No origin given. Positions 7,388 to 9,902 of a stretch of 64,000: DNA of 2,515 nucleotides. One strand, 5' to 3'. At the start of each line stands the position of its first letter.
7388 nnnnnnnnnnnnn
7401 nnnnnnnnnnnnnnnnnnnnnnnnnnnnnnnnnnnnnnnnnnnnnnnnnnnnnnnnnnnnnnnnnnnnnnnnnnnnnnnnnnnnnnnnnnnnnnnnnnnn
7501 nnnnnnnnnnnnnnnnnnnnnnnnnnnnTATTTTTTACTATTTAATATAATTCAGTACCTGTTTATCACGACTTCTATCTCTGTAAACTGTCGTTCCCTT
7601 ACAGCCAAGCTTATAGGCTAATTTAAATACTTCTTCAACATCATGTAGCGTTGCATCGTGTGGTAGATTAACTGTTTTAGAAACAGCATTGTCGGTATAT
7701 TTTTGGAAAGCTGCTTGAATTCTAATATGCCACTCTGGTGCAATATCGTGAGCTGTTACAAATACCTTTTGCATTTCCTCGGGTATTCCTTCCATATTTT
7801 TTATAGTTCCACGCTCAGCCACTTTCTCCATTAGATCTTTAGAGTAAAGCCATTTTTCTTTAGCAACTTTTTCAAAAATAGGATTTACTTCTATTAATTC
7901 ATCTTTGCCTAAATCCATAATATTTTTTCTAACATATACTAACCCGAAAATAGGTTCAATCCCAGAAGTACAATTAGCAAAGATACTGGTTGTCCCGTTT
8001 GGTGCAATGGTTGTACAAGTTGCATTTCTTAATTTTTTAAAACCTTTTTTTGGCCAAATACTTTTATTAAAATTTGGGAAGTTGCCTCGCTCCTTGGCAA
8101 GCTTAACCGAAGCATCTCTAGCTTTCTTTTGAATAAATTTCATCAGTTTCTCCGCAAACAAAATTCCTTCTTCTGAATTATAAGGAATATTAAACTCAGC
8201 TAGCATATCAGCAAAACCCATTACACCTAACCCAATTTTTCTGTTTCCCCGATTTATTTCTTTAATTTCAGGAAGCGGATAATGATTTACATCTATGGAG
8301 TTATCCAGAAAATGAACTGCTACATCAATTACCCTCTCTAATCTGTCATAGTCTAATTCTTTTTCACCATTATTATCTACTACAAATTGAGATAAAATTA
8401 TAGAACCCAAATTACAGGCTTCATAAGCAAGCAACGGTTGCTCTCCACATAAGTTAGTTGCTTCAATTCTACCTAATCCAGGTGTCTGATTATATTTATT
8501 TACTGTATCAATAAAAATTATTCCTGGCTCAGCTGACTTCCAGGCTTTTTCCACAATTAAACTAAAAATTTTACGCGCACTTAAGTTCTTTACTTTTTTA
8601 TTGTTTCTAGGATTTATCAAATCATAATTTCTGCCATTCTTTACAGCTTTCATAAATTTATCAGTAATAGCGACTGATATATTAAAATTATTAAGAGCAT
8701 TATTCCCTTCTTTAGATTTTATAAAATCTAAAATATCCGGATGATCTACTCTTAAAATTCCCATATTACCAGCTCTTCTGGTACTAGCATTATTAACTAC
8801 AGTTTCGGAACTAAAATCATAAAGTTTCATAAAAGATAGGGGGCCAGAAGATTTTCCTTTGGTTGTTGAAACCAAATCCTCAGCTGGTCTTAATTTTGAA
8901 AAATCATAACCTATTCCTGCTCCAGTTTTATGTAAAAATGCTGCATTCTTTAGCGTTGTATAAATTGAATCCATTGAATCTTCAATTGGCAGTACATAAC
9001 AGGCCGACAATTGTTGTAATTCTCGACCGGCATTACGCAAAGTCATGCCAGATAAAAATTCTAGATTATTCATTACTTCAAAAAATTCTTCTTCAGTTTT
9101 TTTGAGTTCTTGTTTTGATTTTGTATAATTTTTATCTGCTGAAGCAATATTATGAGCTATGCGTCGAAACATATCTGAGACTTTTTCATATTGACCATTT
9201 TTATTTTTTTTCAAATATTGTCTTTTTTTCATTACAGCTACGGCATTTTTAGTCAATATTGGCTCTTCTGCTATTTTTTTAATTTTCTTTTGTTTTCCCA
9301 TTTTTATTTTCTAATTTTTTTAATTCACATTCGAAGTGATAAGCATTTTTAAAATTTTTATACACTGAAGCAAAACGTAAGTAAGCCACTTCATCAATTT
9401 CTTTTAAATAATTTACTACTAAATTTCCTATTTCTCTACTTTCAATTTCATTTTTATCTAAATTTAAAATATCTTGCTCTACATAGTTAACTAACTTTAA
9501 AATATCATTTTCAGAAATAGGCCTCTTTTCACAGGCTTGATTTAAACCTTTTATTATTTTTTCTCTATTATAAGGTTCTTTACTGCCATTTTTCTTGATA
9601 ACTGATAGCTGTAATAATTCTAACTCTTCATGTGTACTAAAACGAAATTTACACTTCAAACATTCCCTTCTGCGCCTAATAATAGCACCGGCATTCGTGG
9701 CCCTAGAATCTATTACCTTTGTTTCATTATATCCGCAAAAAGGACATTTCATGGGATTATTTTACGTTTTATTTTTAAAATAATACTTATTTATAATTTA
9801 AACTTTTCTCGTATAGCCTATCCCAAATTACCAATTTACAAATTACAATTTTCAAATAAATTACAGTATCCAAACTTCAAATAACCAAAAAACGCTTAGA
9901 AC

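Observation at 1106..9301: Three class II (B12-dependent) ribonucleotide reductase cores in one operon: two fused in tandem in a 1424-aa polypeptide, one stand-alone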

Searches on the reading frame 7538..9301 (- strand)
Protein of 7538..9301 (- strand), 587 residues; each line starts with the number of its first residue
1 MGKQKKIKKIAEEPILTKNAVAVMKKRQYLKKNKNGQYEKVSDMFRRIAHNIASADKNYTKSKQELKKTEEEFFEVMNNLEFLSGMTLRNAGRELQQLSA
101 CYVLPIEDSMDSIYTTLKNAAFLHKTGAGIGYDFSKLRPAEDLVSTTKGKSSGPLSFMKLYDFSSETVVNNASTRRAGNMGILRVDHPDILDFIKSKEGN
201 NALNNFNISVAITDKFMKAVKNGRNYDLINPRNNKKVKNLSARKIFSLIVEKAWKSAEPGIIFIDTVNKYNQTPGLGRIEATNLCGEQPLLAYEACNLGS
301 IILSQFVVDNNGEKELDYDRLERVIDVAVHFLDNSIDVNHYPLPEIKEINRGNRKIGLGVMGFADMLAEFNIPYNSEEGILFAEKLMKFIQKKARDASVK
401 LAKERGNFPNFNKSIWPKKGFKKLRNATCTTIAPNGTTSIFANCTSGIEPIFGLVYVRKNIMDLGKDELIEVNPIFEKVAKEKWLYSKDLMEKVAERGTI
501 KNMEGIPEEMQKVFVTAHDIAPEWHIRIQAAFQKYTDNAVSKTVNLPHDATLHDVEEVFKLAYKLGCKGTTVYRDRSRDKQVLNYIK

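Call 3: search_protein_families(library=pfam, proteins=[window:7538-9301:-], max_evalue=0.01)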
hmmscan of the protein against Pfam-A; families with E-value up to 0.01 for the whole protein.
window:7538-9301:- (587 aa): 2 families
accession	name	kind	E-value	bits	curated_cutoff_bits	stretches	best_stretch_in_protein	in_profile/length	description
PF02867.20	Ribonuc_red_lgC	-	8.8e-137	457.3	23.9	2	99-419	1-347/523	Ribonucleotide reductase, barrel domain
PF00317.26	Ribonuc_red_lgN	-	5e-12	46.2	28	1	17-95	4-76/77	Ribonucleotide reductase, all-alpha domain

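Call 4: search_protein_families(library=ncbifam, proteins=[window:7538-9301:-], max_evalue=0.01)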
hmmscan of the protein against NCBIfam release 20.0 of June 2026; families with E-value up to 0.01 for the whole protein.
window:7538-9301:- (587 aa): 22 families
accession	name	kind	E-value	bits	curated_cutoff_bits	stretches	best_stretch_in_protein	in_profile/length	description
NF006417.0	PRK08665.1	equivalog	2e-265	882.8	961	1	10-584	6-574/759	vitamin B12-dependent ribonucleotide reductase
NF005010.0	PRK06406.1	subfamily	4.5e-213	709.7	1125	2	64-584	214-726/771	vitamin B12-dependent ribonucleotide reductase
TIGR02504.1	NrdJ_Z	equivalog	1.1e-203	678.1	399.95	1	21-583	2-606/606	adenosylcobalamin-dependent ribonucleoside-diphosphate reductase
NF006207.0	PRK08332.1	equivalog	8.8e-127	424.3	2400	4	131-285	702-860/1684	vitamin B12-dependent ribonucleotide reductase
TIGR02506.1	NrdE_NrdA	equivalog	6.7e-106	355.1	341.05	2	20-418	3-429/616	ribonucleoside-diphosphate reductase subunit alpha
NF005122.0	PRK06556.1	equivalog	1.1e-102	344.5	859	3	204-413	286-492/960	vitamin B12-dependent ribonucleotide reductase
NF005401.0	PRK06948.1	subfamily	1.4e-90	304.6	906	1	41-582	33-590/604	ribonucleotide reductase-like protein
NF005991.0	PRK08115.1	equivalog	4.6e-87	292.8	854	3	237-412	430-604/858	vitamin B12-dependent ribonucleotide reductase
NF005544.0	PRK07207.1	equivalog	9.3e-80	268.6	965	3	235-418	538-722/965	ribonucleoside-diphosphate reductase subunit alpha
NF006577.0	PRK09102.1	equivalog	6.3e-76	255.9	620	1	12-577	21-571/604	ribonucleoside-diphosphate reductase subunit alpha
NF005101.0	PRK06539.1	equivalog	3.4e-74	250.3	988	3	235-418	391-574/822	ribonucleoside-diphosphate reductase subunit alpha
NF005736.0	PRK07562.1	equivalog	3e-72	243.7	1737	4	204-413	395-602/1222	vitamin B12-dependent ribonucleotide reductase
NF009029.0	PRK12365.1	equivalog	2.2e-62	211.4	1350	3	238-418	624-804/1046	ribonucleoside-diphosphate reductase subunit alpha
NF006279.0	PRK08447.1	equivalog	2.2e-58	198.4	1082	3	295-418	496-610/789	ribonucleoside-diphosphate reductase subunit alpha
NF006665.0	PRK09209.1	equivalog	1.5e-55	188.8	1057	3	248-417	420-603/761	ribonucleoside-diphosphate reductase subunit alpha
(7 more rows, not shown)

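Call 9: search_solved_structures(query=window:7538-9301:-, max_evalue=1e-50, show_alignments=1)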
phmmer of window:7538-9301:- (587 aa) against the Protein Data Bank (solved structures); distinct sequences matched with E-value up to 1e-50: 3.
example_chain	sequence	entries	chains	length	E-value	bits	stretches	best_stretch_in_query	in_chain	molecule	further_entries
1xjk_A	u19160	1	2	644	2.1e-111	376.6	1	92-412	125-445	ribonucleotide reductase, B12-dependent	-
1xje_A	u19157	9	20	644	5.1e-111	375.3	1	93-412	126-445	ribonucleotide reductase, B12-dependent | Ribonucleoside-diphosphate reductase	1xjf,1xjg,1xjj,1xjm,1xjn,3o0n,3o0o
5im3_A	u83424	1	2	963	3e-57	197.9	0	238-418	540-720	Ribonucleoside-diphosphate reductase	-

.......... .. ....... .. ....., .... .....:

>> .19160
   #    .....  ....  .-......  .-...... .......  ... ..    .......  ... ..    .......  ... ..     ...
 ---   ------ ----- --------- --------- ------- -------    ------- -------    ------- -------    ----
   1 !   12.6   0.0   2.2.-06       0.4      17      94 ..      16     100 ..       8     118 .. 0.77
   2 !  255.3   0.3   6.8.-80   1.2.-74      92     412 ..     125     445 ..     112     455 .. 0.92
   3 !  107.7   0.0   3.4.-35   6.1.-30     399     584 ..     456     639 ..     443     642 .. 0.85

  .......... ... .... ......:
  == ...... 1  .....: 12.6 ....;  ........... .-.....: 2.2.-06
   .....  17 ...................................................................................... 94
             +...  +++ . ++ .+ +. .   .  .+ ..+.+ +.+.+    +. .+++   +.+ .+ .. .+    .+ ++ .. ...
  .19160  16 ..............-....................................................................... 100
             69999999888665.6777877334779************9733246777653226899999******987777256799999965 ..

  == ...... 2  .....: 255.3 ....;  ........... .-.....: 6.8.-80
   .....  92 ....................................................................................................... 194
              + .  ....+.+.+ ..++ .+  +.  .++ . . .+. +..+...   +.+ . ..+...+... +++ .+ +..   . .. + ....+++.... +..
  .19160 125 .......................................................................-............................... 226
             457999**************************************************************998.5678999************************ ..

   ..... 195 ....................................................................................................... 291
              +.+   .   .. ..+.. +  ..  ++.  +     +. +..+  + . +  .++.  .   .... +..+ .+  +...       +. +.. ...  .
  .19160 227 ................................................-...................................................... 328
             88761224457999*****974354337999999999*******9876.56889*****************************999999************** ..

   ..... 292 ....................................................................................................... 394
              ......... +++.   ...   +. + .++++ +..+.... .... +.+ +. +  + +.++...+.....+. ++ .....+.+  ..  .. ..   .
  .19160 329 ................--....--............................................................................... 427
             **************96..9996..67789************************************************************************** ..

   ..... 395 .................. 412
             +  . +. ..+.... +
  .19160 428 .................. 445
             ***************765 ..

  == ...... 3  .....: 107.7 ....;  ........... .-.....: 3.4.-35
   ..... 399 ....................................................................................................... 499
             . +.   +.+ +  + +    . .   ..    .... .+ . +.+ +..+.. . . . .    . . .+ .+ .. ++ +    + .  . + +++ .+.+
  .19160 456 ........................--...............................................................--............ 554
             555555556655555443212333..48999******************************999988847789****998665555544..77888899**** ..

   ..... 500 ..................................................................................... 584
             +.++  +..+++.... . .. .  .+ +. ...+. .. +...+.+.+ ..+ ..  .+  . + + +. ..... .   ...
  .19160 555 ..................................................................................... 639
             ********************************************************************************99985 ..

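Call 16: find_homologous_proteins(query=window:7538-9301:-, max_evalue=1e-30)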
Query window:7538-9301:- (587 aa): 8000 proteins with E <= 1e-30 among 8000 candidates; the best 120 are listed.
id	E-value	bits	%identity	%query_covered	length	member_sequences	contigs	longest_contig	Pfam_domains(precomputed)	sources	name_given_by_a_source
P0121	0.0e+0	1320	100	100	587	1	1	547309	PF02867.21,PF00317.27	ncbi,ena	-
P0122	0.0e+0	1164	88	100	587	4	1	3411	PF02867.21,PF00317.27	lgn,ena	-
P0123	0.0e+0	1155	87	100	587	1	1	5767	PF02867.21,PF00317.27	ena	-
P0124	0.0e+0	1132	88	94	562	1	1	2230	PF02867.21,PF00317.27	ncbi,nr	ncbi:MAG: adenosylcobalamin-dependent ribonucleoside-diphosphate reductase, partial [Parcubacteria g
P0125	0.0e+0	1124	83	100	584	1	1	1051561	PF02867.21,PF00317.27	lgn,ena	-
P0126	0.0e+0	1119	84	100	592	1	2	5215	PF02867.21,PF00317.27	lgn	-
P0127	0.0e+0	1093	88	93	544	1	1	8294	PF02867.21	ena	-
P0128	0.0e+0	1037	78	98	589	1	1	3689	PF02867.21,PF00317.27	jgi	jgi:ribonucleoside-diphosphate reductase alpha chain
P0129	2.3e-295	999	75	99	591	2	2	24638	PF02867.21,PF00317.27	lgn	-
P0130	3.2e-292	988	75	99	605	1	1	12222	PF02867.21,PF00317.27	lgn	-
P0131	1.1e-290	983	75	98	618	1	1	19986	PF02867.21,PF00317.27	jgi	jgi:ribonucleoside-diphosphate reductase alpha chain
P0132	1.4e-274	930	71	97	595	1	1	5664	PF02867.21,PF00317.27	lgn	-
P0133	3.1e-270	916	69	99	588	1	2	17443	PF02867.21,PF00317.27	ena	-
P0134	2.5e-269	913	69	99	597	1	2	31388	PF02867.21,PF00317.27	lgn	-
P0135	3.6e-267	906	70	97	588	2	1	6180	PF02867.21,PF00317.27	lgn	-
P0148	2.4e-245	834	63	97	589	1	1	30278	PF02867.21,PF00317.27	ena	-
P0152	9.8e-244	828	62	99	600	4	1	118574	PF02867.21,PF00317.27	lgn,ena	-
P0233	2.0e-216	738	57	97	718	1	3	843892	PF02867.21,PF00317.27,PF12637.15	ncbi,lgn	-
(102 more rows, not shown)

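Call 40: find_encoding_contigs(protein=P0121, flank=10000, max_places=2)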
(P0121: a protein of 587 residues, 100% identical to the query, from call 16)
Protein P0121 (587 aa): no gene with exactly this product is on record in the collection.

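Call 63: find_encoding_contigs(protein=P0152, flank=8000, max_places=1)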
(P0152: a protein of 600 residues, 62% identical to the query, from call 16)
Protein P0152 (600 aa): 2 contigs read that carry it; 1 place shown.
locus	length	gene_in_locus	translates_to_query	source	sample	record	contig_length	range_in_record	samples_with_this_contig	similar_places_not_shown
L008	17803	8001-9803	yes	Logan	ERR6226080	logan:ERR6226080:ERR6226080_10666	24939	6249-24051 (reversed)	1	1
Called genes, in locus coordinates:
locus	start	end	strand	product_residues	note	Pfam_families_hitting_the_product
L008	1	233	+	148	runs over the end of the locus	PF01475:FUR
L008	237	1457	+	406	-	PF00266:Aminotran_5, PF01212:Beta_elim_lyase (weak)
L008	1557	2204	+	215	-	PF01592:NifU_N, PF04324:Fer2_BFD (faint)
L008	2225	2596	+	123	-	PF01257:2Fe-2S_thioredx (weak)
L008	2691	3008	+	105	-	PF06397:Desulfoferrod_N (faint)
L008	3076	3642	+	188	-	PF00578:AhpC-TSA, PF08534:Redoxin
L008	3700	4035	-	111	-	-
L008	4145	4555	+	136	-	-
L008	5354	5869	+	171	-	PF01939:NucS_C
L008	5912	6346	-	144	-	-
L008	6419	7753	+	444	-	PF05970:PIF1, PF13245:AAA_19, PF13401:AAA_22 (weak), PF13604:AAA_30, PF21530:Pif1_2B_dom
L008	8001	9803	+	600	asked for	PF00317:Ribonuc_red_lgN, PF02867:Ribonuc_red_lgC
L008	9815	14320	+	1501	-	PF00317:Ribonuc_red_lgN, PF02867:Ribonuc_red_lgC, PF00317:Ribonuc_red_lgN, PF02867:Ribonuc_red_lgC, PF12637:TSCPD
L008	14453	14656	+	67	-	-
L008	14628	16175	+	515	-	-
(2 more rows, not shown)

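Call 64: find_encoding_contigs(protein=P0148, flank=8000, max_places=1)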
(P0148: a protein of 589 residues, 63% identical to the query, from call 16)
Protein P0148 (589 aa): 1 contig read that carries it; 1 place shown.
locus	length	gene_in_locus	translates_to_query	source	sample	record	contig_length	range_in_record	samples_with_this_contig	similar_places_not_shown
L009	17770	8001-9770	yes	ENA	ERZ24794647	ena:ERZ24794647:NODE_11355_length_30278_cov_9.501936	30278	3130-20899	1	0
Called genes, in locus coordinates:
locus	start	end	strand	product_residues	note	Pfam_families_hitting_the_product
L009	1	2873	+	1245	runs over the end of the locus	PF25275:Golvesin_C, PF13360:PQQ_2, PF13570:Beta-prop_ACSF4 (weak), PF25788:Ig_Rha78A_N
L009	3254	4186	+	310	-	PF00005:ABC_tran, PF13304:AAA_21 (weak)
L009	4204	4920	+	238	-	PF12679:ABC2_membrane_2, PF13346:ABC2_membrane_5, PF12730:ABC2_membrane_4 (weak), PF12698:ABC2_membrane_3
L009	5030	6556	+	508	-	PF23357:DUF7088, PF09822:ABC_transp_aux, PF23355:IFT52_GIFT (weak)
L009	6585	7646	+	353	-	PF14238:DUF4340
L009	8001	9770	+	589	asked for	PF00317:Ribonuc_red_lgN, PF02867:Ribonuc_red_lgC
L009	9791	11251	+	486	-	PF00317:Ribonuc_red_lgN, PF02867:Ribonuc_red_lgC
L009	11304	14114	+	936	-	PF02867:Ribonuc_red_lgC, PF00317:Ribonuc_red_lgN, PF02867:Ribonuc_red_lgC, PF12637:TSCPD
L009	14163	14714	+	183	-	PF02572:CobA_CobO_BtuR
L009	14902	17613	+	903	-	-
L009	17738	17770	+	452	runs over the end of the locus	-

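Call 79: search_protein_families(library=pfam, proteins=[P0233], max_evalue=0.001)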
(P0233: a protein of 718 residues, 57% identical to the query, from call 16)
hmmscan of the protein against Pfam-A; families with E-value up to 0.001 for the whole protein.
P0233 (718 aa): 3 families
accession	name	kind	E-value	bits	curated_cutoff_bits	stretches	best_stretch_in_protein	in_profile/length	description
PF02867.20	Ribonuc_red_lgC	-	2.2e-131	439.5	23.9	2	89-408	1-347/523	Ribonucleotide reductase, barrel domain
PF00317.26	Ribonuc_red_lgN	-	1.2e-20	73.8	28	1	5-85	3-76/77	Ribonucleotide reductase, all-alpha domain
PF12637.14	TSCPD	-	2.6e-20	72.9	22.8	1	616-710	2-88/88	TSCPD domain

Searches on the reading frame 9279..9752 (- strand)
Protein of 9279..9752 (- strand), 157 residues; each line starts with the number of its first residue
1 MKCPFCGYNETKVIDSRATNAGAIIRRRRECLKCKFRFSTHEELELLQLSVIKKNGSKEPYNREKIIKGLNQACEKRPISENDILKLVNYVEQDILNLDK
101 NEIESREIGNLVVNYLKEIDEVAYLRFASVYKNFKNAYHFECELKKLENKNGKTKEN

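Call 3: search_protein_families(library=pfam, proteins=[window:9279-9752:-], max_evalue=0.01)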
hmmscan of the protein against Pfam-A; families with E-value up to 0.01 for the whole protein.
window:9279-9752:- (157 aa): 2 families
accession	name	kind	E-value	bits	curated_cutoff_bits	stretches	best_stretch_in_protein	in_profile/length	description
PF03477.21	ATP-cone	-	1.1e-22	80.7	25.8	1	50-136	2-87/88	ATP cone domain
PF22811.2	Zn_ribbon_NrdR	-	1.8e-20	73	27.2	1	1-42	1-42/42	Transcriptional repressor NrdR-like, N-terminal domain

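Call 4: search_protein_families(library=ncbifam, proteins=[window:9279-9752:-], max_evalue=0.01)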
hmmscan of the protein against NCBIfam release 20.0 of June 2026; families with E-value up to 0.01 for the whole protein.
window:9279-9752:- (157 aa): 6 families
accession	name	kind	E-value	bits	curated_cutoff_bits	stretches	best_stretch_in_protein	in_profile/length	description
TIGR00244.1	TIGR00244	equivalog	1.7e-54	183.9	124.65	1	1-147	1-147/147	transcriptional regulator NrdR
NF006732.0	PRK09263.1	equivalog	1.6e-05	23.6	657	1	49-142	3-92/712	anaerobic ribonucleoside-triphosphate reductase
NF009028.0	PRK12364.1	equivalog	4.4e-05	21.7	1377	1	50-123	2-79/842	ribonucleoside-diphosphate reductase subunit alpha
TIGR03655.1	anti_R_Lar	subfamily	8.7e-05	22.8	39.6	1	2-42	3-42/55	Lar family restriction alleviation protein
NF006126.0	PRK08270.1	equivalog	0.0053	15.1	548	1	50-138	4-91/684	ribonucleoside triphosphate reductase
NF052269.1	Staph_lig_FadD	equivalog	0.0059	15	650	1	71-149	309-383/499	long-chain-fatty-acid--CoA ligase FadD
